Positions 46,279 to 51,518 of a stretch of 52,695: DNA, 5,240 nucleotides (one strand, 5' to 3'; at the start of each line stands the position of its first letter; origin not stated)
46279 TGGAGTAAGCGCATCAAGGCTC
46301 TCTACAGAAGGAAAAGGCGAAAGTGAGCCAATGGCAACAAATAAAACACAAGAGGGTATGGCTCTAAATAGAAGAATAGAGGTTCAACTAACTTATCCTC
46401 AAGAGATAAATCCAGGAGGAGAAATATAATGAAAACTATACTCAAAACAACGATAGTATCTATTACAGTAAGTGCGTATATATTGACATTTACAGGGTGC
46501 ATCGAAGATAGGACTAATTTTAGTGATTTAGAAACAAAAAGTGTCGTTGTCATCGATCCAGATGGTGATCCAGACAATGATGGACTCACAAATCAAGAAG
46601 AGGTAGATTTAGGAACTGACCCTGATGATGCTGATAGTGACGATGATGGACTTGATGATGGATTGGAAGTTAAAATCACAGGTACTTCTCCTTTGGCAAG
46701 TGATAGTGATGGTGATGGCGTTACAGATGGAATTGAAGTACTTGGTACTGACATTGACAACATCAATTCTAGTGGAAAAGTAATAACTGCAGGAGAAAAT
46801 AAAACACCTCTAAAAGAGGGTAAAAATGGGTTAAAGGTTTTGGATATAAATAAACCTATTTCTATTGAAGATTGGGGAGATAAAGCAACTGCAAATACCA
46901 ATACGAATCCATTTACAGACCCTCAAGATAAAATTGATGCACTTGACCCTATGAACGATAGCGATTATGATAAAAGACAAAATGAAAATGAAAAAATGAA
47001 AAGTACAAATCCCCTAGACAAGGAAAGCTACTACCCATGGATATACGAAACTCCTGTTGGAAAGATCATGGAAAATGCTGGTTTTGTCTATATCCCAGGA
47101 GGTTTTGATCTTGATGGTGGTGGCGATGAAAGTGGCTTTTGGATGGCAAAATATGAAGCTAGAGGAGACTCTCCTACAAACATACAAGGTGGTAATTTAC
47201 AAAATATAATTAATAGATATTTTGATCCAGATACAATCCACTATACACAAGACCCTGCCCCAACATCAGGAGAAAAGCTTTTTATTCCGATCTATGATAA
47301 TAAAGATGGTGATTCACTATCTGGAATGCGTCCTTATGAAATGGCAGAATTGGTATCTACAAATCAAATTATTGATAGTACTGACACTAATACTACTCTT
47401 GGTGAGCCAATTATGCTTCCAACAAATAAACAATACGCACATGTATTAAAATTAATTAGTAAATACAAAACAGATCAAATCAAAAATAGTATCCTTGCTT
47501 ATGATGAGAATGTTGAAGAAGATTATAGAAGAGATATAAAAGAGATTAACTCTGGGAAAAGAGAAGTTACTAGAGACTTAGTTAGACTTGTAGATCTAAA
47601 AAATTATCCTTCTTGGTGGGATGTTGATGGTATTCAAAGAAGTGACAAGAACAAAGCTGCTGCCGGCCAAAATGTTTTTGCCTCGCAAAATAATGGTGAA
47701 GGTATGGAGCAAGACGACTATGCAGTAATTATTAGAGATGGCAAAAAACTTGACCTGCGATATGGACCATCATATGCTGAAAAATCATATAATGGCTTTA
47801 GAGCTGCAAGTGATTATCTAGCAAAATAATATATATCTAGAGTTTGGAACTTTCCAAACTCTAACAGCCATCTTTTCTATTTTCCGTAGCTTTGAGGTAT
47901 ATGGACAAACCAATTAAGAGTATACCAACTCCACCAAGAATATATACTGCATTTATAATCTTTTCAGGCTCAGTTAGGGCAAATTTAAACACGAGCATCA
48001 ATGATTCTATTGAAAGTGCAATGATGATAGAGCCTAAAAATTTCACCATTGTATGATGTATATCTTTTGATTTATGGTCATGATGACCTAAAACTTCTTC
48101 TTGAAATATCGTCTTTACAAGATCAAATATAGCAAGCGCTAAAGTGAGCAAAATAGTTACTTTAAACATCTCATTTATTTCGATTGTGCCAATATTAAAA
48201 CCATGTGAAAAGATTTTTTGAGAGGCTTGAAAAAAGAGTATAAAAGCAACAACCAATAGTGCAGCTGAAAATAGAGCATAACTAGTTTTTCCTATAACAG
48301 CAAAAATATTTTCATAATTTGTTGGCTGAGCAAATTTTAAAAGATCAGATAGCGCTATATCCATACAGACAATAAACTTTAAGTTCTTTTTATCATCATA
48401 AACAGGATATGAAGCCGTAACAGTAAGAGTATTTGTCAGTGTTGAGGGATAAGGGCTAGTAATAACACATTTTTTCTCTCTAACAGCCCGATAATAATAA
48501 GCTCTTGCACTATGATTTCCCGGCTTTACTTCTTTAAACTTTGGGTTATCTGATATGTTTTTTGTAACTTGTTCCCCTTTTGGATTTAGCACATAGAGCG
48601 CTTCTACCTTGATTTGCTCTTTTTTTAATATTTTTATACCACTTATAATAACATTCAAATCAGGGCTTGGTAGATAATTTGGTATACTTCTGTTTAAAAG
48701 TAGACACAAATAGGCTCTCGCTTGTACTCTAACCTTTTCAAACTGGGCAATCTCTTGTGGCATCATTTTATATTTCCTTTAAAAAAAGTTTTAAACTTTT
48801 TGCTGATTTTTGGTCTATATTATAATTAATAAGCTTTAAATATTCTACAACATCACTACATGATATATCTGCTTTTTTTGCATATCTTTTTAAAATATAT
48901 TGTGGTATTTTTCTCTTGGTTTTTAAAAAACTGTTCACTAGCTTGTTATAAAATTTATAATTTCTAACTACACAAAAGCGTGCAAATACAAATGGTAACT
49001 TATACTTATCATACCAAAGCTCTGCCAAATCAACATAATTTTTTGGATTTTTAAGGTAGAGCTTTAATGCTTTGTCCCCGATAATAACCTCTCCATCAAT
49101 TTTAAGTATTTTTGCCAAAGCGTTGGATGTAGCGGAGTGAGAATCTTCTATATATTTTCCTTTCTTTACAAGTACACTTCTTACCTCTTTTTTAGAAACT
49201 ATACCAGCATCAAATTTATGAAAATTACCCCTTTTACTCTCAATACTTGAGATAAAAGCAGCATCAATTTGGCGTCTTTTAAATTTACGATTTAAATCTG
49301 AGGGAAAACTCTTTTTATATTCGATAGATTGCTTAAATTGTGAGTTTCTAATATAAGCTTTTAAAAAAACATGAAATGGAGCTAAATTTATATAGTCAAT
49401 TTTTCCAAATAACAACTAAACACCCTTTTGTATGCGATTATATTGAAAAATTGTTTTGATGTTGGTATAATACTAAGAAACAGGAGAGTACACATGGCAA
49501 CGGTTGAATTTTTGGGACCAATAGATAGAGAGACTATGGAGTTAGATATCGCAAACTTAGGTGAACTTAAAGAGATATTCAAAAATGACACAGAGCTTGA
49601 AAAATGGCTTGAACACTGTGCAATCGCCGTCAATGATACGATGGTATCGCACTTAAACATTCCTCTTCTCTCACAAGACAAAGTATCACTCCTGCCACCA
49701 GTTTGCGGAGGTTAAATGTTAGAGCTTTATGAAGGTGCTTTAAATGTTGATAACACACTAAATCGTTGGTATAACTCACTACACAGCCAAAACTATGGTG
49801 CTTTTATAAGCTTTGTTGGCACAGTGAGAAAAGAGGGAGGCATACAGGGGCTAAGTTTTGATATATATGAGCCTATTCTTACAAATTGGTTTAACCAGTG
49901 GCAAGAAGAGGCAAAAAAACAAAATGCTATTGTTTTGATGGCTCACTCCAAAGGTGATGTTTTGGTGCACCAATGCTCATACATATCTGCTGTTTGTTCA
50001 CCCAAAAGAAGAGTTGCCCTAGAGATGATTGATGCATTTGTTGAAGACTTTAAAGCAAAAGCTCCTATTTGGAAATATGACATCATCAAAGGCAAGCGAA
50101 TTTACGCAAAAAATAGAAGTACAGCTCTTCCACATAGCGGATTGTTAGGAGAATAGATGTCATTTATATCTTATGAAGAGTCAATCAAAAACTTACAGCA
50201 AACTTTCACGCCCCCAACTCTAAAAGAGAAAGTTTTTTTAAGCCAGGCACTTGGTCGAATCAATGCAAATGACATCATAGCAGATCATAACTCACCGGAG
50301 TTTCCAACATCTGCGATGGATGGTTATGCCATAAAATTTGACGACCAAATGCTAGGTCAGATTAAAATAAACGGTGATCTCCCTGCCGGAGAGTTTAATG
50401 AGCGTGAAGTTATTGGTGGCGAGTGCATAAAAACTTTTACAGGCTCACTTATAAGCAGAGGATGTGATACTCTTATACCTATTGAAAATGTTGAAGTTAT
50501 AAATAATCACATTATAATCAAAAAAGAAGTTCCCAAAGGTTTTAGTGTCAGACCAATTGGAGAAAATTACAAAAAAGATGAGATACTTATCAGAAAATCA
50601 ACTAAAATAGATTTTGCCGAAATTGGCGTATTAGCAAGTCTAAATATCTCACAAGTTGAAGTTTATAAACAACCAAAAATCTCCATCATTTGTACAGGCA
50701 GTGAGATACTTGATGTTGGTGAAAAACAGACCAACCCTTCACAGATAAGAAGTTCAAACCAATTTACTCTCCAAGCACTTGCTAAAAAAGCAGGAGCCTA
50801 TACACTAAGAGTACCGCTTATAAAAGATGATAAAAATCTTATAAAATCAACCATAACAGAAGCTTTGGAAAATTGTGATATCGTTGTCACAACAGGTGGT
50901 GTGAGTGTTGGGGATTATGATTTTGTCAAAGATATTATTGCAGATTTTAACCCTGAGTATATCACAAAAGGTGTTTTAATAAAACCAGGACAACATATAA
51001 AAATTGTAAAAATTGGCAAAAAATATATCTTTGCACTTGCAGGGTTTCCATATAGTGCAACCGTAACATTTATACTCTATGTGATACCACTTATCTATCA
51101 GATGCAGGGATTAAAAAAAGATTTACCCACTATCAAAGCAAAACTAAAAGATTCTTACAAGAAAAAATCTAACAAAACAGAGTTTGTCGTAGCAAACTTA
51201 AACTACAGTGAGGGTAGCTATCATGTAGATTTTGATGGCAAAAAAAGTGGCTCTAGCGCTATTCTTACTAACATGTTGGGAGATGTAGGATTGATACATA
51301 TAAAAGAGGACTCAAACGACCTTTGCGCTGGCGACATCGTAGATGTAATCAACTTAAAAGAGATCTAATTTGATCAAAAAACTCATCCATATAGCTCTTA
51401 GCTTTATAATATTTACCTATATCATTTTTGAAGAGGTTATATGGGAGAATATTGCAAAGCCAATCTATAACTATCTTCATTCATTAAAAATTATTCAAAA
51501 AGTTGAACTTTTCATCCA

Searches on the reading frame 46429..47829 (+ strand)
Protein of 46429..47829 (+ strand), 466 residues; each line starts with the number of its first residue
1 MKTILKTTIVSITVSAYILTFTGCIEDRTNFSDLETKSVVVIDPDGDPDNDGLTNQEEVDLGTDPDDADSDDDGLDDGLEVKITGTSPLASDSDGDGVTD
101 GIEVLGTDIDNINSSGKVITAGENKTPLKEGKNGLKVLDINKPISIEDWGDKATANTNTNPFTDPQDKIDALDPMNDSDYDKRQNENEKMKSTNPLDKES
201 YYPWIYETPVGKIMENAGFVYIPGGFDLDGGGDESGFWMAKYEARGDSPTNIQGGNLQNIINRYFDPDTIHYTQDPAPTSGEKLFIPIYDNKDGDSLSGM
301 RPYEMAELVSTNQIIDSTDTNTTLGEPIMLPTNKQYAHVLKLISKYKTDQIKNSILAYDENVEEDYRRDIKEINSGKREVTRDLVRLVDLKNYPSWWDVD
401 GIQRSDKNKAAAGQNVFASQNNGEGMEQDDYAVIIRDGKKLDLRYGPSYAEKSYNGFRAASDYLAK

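Call 17: search_protein_families(library=pfam, proteins=[window:46429-47829:+], max_evalue=0.1)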
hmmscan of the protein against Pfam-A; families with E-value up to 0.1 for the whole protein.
window:46429-47829:+ (466 aa): 1 family
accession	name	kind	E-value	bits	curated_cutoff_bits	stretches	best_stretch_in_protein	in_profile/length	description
PF18884.5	TSP3_bac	-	0.0001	22.5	25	1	47-65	1-19/22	Bacterial TSP3 repeat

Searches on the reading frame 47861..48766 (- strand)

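Call 17: search_protein_families(library=pfam, proteins=[window:47861-48766:-], max_evalue=0.1)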
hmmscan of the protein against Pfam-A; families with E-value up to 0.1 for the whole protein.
window:47861-48766:- (301 aa): 2 families
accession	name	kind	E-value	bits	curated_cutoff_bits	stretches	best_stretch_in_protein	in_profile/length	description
PF22673.2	MCP-like_PDC_1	-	2e-08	35.1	27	1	84-142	53-111/113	Methyl-accepting chemotaxis protein-like, first PDC sensor domain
PF02743.24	dCache_1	-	1.7e-05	24.9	45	1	27-143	41-156/240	Cache domain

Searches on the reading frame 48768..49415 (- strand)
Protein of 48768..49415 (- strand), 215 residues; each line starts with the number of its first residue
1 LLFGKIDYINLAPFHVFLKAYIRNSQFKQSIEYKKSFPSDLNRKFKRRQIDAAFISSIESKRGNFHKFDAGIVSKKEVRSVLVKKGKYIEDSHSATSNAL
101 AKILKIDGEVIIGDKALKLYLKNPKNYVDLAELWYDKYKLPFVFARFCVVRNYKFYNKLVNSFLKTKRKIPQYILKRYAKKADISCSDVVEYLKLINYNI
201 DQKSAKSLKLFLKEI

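Call 17: search_protein_families(library=pfam, proteins=[window:48768-49415:-], max_evalue=0.1)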
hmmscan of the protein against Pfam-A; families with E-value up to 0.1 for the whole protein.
window:48768-49415:- (215 aa): 1 family
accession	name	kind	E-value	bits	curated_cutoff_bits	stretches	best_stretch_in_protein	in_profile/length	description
PF02621.19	VitK2_biosynth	-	6.1e-22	78.7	26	2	107-213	137-248/252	Menaquinone biosynthesis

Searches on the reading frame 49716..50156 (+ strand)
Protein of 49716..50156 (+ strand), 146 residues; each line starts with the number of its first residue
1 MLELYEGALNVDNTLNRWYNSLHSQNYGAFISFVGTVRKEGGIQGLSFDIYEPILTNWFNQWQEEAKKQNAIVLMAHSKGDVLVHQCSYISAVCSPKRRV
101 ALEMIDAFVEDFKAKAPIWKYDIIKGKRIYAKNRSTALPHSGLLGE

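Call 17: search_protein_families(library=pfam, proteins=[window:49716-50156:+], max_evalue=0.1)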
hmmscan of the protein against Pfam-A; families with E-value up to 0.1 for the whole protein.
window:49716-50156:+ (146 aa): 1 family
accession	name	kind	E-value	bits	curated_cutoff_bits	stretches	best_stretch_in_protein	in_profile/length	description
PF02391.22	MoaE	-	1.3e-12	48.3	23.4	1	16-114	9-113/114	MoaE protein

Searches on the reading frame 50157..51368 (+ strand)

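Call 17: search_protein_families(library=pfam, proteins=[window:50157-51368:+], max_evalue=0.1)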
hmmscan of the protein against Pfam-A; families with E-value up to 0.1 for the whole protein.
window:50157-51368:+ (403 aa): 3 families
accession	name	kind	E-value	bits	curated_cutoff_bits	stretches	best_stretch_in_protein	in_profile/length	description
PF03453.22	MoeA_N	-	3.6e-35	121.4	30.8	1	4-162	1-159/160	MoeA N-terminal region (domain I and II)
PF00994.29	MoCF_biosynth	-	2.4e-23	82.9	26.6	1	177-313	2-142/144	Probable molybdopterin binding domain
PF03454.20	MoeA_C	-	3.1e-06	27.8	22.1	1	327-399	1-71/72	MoeA C-terminal region (domain IV)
